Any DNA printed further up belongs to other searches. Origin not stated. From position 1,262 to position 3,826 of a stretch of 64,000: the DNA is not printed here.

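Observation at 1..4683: Three consecutive fibre paralogs with a shared N-terminal module and PKD-like domain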

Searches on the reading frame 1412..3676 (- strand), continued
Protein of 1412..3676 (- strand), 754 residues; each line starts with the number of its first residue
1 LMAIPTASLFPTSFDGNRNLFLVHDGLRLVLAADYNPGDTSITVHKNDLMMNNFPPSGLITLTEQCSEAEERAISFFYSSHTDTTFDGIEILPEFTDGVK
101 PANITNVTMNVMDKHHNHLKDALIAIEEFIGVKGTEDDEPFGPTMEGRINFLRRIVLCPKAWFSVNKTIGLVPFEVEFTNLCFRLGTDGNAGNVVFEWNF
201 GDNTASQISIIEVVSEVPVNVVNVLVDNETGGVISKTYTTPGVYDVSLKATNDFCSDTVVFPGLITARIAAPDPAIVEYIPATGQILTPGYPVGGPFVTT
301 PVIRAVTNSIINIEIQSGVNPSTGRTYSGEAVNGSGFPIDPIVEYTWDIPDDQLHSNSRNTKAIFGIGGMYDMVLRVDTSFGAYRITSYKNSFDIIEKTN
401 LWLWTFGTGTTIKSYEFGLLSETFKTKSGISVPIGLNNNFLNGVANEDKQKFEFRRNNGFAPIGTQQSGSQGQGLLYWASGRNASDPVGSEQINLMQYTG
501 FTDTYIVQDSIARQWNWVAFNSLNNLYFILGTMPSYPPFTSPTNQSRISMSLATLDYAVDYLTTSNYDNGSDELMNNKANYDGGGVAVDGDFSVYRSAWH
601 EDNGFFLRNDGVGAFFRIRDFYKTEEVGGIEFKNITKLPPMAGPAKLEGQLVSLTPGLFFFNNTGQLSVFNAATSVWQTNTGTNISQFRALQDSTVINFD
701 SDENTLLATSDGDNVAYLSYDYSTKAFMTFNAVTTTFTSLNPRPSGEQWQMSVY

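Call 64: find_encoding_contigs(protein=P0208, flank=10000, max_places=1)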
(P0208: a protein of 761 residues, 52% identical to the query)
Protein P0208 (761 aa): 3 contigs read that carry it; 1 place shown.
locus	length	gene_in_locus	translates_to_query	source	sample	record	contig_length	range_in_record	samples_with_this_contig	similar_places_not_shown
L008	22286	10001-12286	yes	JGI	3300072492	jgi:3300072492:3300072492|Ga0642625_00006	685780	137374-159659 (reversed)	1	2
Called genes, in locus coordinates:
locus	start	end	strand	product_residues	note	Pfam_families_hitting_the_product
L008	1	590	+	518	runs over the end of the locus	-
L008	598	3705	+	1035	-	-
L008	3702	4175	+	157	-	-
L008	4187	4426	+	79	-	-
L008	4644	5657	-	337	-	-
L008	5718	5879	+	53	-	-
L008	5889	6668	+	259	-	-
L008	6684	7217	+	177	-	-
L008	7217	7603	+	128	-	-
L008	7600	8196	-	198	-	PF05014:Nuc_deoxyrib_tr (faint)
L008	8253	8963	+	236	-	-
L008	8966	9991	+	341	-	PF00801:PKD, PF18911:PKD_4, PF00801:PKD (weak)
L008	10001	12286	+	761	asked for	PF00801:PKD (weak), PF18911:PKD_4 (faint)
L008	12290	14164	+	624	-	-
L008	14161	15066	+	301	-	-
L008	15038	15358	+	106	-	-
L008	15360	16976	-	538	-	PF14528:LAGLIDADG_3 (faint)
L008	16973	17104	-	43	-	-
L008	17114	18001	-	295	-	PF03721:UDPG_MGDP_dh_N, PF00984:UDPG_MGDP_dh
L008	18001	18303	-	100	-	PF07068:Gp23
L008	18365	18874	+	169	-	-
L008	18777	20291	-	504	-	PF00171:Aldedh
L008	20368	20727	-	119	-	-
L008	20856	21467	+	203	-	-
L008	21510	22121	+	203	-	-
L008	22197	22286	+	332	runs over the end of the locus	-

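Call 79: search_protein_families(library=pfam, proteins=[L008:14161-15066:+], max_evalue=0.05)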
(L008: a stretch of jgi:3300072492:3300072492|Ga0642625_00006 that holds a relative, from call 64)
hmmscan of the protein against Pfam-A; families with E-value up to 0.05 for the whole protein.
L008:14161-15066:+ (301 aa): 2 families
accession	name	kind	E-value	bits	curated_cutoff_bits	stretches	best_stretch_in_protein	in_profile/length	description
PF14190.11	DUF4313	-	0.019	15.2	27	0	205-265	14-75/104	Domain of unknown function (DUF4313)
PF01973.23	MptE-like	-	0.036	14.3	34.6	0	47-215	5-168/171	6-hydroxymethylpterin diphosphokinase MptE-like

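Call 91: search_solved_structures(query=A5, max_evalue=0.5, show_alignments=1)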
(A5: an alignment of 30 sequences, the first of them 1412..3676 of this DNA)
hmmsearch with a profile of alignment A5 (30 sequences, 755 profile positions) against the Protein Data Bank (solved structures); distinct sequences matched with E-value up to 0.5: 10.
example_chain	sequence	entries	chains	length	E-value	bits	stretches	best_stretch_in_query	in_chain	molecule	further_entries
1xd5_A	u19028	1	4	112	0.0063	17.6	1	657-710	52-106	antifungal protein GAFP-1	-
1wgo_A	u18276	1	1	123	0.053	14.6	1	228-260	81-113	VPS10 domain-containing receptor SorCS2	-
6ffy_A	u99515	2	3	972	0.093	13.8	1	228-276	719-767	VPS10 domain-containing receptor SorCS2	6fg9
2kzw_A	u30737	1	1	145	0.19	12.7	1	148-205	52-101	Uncharacterized protein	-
1xd6_A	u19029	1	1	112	0.22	12.5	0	656-710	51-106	gastrodianin-4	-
4u7k_A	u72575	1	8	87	0.25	12.3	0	234-259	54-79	ColH protein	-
4u6t_A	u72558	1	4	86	0.25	12.3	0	234-259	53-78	ColH protein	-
4jrw_A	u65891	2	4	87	0.43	11.5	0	230-255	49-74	Collagenase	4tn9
2y72_A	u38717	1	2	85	0.44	11.5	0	230-255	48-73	COLLAGENASE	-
1jpc_A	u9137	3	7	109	0.46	11.5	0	643-712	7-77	AGGLUTININ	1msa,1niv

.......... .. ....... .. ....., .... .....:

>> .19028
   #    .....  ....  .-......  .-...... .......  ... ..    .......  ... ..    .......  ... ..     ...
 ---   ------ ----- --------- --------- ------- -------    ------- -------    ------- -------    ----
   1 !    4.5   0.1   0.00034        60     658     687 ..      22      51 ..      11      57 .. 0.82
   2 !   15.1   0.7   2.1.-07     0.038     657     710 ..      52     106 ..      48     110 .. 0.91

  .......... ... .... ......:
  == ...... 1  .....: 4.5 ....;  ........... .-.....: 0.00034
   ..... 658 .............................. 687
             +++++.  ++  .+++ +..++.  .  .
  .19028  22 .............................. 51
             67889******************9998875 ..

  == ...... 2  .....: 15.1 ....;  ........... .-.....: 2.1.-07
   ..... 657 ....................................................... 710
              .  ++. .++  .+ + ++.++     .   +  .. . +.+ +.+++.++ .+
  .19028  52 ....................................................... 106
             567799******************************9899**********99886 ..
